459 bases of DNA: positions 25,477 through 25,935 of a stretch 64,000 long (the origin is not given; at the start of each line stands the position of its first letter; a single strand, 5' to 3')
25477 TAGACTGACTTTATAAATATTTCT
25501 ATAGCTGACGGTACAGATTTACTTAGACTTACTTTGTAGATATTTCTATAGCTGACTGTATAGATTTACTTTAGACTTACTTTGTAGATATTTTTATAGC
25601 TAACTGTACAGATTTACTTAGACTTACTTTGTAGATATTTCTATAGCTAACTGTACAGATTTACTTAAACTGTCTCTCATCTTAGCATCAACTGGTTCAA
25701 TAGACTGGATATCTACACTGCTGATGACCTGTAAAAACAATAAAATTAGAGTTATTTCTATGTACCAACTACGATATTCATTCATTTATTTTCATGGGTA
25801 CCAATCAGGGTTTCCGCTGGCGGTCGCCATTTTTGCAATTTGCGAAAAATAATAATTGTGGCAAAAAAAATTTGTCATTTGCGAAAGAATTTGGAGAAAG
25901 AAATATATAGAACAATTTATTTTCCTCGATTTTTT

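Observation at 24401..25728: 27-copy 47-bp minisatellite built from an MVP exon 3' end plus its GTAAGT splice donor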

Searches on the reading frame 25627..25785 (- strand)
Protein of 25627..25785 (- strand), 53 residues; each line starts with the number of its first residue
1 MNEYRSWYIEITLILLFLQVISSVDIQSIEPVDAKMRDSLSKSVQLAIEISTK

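Call 72: find_encoding_contigs(protein=window:25627-25785:-, flank=10000, max_places=10)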
Protein seq(53 aa) (53 aa): no gene with exactly this product is on record in the collection.
